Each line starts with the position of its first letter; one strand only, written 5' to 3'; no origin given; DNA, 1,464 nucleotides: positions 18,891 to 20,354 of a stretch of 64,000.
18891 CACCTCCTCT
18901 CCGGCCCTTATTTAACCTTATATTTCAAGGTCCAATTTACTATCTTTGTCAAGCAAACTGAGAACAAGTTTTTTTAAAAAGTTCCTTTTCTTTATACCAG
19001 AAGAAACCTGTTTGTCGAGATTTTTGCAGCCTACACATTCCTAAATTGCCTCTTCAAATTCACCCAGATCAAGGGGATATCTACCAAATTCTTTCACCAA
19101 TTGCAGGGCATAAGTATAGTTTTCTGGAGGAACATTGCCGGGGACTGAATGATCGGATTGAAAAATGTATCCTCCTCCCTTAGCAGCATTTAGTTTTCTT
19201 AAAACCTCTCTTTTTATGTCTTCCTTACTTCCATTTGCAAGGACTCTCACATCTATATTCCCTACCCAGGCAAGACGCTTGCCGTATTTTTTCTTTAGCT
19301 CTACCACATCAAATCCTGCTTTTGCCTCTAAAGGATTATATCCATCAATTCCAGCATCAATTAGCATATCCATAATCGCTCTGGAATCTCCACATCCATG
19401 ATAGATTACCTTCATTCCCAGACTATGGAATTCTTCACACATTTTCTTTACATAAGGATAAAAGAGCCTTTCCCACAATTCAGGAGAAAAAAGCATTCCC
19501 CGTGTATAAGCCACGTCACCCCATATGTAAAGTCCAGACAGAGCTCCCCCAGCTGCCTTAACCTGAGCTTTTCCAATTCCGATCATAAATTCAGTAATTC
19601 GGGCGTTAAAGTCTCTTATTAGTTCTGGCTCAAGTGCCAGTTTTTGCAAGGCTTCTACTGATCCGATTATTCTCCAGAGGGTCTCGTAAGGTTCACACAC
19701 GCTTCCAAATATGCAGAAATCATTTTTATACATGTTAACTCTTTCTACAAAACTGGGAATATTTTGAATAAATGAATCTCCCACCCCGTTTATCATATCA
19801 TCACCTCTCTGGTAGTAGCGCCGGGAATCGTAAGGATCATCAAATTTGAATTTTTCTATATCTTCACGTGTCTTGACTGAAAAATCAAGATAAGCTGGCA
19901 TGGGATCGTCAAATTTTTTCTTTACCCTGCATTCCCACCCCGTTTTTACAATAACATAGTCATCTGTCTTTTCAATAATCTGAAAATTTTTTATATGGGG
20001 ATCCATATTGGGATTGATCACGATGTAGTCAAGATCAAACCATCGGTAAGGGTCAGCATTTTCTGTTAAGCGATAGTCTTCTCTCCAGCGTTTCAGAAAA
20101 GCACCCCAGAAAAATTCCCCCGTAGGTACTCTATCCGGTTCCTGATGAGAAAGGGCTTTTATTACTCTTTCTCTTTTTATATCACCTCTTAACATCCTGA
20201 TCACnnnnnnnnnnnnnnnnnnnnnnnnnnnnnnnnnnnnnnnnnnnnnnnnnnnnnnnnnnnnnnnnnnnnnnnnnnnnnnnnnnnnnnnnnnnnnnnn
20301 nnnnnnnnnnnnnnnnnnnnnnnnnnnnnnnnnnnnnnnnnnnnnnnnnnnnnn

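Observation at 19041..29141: LacI-regulated operon combining sugar ABC transporter, two URO-D-like proteins, a FucI-like isomerase and a tungsten AOR: candidate non-canonical sugar catabolic route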

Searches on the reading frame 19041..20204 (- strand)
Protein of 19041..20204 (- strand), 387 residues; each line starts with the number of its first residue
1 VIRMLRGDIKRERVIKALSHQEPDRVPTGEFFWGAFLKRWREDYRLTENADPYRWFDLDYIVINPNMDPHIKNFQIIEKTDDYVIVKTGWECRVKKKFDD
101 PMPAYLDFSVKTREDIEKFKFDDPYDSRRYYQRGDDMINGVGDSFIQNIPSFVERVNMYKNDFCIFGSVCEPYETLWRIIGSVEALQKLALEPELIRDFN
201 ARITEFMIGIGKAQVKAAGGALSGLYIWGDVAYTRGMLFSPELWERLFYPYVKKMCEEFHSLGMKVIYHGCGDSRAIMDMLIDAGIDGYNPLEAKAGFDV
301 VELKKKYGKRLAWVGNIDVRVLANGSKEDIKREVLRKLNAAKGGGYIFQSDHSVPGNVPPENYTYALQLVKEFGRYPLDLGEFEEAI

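Call 3: search_protein_families(library=pfam, proteins=[window:19041-20204:-])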
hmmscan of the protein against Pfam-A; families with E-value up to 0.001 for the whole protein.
window:19041-20204:- (387 aa): 1 family
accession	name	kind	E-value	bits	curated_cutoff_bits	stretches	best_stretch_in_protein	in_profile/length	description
PF01208.23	URO-D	-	7.6e-27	94.7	23.9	1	161-372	135-345/346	Uroporphyrinogen decarboxylase (URO-D)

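Call 4: search_protein_families(library=ncbifam, proteins=[window:19041-20204:-])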
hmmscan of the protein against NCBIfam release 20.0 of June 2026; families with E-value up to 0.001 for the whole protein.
window:19041-20204:- (387 aa): 5 families
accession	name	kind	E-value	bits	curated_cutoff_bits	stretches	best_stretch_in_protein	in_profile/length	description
NF004889.0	PRK06252.1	subfamily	4.5e-19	68.6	244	1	158-338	134-304/340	methylcobalamin:coenzyme M methyltransferase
TIGR01463.1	mtaA_cmuA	subfamily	1e-15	57.9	235.4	1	158-359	133-324/340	MtaA/CmuA family methyltransferase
NF041608.1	methylcob_mtaseMtbA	equivalog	2.9e-13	49.6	600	1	91-341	83-308/339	methylcobamide:CoM methyltransferase MtbA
NF040654.1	MtaA_Meth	equivalog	1.3e-10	40.7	400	1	159-339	133-304/337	methylcobamide:CoM methyltransferase MtaA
TIGR01464.1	hemE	equivalog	5.3e-06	25.7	302.95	1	237-371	205-337/338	uroporphyrinogen decarboxylase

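Call 22: search_solved_structures(query=window:19041-20204:-, max_evalue=0.01, show_alignments=2)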
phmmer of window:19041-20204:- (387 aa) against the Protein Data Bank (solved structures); distinct sequences matched with E-value up to 0.01: 3.
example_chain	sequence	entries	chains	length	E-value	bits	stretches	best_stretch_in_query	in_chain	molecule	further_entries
1j93_A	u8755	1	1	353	0.00044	22.4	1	239-371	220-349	UROPORPHYRINOGEN DECARBOXYLASE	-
2eja_A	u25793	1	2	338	0.00075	21.6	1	203-373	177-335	Uroporphyrinogen decarboxylase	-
9rui_A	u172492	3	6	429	0.00083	21.5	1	191-375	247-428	CdmB from Acetobacterium malicum subsp. dehalogenans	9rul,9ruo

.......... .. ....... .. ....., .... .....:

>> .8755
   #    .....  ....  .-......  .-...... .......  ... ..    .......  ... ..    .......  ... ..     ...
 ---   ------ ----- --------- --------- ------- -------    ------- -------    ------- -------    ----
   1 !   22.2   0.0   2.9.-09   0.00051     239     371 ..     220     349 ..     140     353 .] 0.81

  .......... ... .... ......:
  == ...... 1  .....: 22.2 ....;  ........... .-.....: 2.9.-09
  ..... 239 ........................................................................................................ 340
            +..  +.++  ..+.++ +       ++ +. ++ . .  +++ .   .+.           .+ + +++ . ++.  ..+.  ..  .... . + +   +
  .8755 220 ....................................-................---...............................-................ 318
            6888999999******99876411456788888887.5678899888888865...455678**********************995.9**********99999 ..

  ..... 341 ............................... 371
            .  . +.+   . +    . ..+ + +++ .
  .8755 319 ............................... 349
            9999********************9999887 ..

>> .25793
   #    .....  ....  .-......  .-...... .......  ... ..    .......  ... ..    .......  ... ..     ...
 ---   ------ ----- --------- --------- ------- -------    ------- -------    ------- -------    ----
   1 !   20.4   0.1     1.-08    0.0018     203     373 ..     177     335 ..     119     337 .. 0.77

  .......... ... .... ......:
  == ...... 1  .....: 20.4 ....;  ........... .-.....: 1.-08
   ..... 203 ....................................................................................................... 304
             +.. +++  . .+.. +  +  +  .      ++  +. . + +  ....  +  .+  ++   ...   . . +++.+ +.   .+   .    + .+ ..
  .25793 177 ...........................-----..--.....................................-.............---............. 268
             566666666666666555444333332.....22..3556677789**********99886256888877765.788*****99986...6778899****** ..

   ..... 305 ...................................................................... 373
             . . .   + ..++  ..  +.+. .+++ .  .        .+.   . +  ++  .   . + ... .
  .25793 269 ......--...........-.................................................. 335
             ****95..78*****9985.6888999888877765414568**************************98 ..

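Call 100: search_solved_structures(query=A5, max_evalue=0.01, show_alignments=5)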
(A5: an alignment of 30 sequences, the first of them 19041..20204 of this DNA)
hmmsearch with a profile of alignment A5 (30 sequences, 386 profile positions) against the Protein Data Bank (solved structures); distinct sequences matched with E-value up to 0.01: 22.
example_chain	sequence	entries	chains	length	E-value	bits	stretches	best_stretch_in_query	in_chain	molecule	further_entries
4ay7_A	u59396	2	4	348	1.8e-19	73.5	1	167-382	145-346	METHYLCOBALAMIN: COENZYME M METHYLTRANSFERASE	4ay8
3cyv_A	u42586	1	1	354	3.8e-13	52.7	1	126-381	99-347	Uroporphyrinogen decarboxylase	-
1j93_A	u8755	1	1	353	8.4e-13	51.5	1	132-380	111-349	UROPORPHYRINOGEN DECARBOXYLASE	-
4wsh_A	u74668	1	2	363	1.4e-12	50.9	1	131-382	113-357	Uroporphyrinogen decarboxylase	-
2eja_A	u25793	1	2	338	1.2e-11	47.8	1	136-382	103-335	Uroporphyrinogen decarboxylase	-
9rui_A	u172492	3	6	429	2.9e-11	46.5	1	183-385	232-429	CdmB from Acetobacterium malicum subsp. dehalogenans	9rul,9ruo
2inf_A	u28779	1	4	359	1.8e-07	34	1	137-384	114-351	Uroporphyrinogen decarboxylase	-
3gvv_A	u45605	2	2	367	1.5e-05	27.7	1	129-382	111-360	Uroporphyrinogen decarboxylase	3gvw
3gw0_A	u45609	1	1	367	1.5e-05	27.7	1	129-382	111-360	Uroporphyrinogen decarboxylase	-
6w2o_A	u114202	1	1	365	2.7e-05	26.9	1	128-381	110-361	Uroporphyrinogen decarboxylase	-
4zr8_A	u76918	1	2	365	5.4e-05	25.8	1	165-383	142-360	Uroporphyrinogen decarboxylase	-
1r3w_A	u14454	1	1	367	5.9e-05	25.7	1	129-382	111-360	Uroporphyrinogen Decarboxylase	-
2q6z_A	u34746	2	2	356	6.8e-05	25.5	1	129-382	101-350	Uroporphyrinogen decarboxylase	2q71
3gw3_A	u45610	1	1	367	7.2e-05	25.4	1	129-382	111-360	Uroporphyrinogen decarboxylase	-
1r3s_A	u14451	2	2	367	7.5e-05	25.4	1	129-382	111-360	Uroporphyrinogen Decarboxylase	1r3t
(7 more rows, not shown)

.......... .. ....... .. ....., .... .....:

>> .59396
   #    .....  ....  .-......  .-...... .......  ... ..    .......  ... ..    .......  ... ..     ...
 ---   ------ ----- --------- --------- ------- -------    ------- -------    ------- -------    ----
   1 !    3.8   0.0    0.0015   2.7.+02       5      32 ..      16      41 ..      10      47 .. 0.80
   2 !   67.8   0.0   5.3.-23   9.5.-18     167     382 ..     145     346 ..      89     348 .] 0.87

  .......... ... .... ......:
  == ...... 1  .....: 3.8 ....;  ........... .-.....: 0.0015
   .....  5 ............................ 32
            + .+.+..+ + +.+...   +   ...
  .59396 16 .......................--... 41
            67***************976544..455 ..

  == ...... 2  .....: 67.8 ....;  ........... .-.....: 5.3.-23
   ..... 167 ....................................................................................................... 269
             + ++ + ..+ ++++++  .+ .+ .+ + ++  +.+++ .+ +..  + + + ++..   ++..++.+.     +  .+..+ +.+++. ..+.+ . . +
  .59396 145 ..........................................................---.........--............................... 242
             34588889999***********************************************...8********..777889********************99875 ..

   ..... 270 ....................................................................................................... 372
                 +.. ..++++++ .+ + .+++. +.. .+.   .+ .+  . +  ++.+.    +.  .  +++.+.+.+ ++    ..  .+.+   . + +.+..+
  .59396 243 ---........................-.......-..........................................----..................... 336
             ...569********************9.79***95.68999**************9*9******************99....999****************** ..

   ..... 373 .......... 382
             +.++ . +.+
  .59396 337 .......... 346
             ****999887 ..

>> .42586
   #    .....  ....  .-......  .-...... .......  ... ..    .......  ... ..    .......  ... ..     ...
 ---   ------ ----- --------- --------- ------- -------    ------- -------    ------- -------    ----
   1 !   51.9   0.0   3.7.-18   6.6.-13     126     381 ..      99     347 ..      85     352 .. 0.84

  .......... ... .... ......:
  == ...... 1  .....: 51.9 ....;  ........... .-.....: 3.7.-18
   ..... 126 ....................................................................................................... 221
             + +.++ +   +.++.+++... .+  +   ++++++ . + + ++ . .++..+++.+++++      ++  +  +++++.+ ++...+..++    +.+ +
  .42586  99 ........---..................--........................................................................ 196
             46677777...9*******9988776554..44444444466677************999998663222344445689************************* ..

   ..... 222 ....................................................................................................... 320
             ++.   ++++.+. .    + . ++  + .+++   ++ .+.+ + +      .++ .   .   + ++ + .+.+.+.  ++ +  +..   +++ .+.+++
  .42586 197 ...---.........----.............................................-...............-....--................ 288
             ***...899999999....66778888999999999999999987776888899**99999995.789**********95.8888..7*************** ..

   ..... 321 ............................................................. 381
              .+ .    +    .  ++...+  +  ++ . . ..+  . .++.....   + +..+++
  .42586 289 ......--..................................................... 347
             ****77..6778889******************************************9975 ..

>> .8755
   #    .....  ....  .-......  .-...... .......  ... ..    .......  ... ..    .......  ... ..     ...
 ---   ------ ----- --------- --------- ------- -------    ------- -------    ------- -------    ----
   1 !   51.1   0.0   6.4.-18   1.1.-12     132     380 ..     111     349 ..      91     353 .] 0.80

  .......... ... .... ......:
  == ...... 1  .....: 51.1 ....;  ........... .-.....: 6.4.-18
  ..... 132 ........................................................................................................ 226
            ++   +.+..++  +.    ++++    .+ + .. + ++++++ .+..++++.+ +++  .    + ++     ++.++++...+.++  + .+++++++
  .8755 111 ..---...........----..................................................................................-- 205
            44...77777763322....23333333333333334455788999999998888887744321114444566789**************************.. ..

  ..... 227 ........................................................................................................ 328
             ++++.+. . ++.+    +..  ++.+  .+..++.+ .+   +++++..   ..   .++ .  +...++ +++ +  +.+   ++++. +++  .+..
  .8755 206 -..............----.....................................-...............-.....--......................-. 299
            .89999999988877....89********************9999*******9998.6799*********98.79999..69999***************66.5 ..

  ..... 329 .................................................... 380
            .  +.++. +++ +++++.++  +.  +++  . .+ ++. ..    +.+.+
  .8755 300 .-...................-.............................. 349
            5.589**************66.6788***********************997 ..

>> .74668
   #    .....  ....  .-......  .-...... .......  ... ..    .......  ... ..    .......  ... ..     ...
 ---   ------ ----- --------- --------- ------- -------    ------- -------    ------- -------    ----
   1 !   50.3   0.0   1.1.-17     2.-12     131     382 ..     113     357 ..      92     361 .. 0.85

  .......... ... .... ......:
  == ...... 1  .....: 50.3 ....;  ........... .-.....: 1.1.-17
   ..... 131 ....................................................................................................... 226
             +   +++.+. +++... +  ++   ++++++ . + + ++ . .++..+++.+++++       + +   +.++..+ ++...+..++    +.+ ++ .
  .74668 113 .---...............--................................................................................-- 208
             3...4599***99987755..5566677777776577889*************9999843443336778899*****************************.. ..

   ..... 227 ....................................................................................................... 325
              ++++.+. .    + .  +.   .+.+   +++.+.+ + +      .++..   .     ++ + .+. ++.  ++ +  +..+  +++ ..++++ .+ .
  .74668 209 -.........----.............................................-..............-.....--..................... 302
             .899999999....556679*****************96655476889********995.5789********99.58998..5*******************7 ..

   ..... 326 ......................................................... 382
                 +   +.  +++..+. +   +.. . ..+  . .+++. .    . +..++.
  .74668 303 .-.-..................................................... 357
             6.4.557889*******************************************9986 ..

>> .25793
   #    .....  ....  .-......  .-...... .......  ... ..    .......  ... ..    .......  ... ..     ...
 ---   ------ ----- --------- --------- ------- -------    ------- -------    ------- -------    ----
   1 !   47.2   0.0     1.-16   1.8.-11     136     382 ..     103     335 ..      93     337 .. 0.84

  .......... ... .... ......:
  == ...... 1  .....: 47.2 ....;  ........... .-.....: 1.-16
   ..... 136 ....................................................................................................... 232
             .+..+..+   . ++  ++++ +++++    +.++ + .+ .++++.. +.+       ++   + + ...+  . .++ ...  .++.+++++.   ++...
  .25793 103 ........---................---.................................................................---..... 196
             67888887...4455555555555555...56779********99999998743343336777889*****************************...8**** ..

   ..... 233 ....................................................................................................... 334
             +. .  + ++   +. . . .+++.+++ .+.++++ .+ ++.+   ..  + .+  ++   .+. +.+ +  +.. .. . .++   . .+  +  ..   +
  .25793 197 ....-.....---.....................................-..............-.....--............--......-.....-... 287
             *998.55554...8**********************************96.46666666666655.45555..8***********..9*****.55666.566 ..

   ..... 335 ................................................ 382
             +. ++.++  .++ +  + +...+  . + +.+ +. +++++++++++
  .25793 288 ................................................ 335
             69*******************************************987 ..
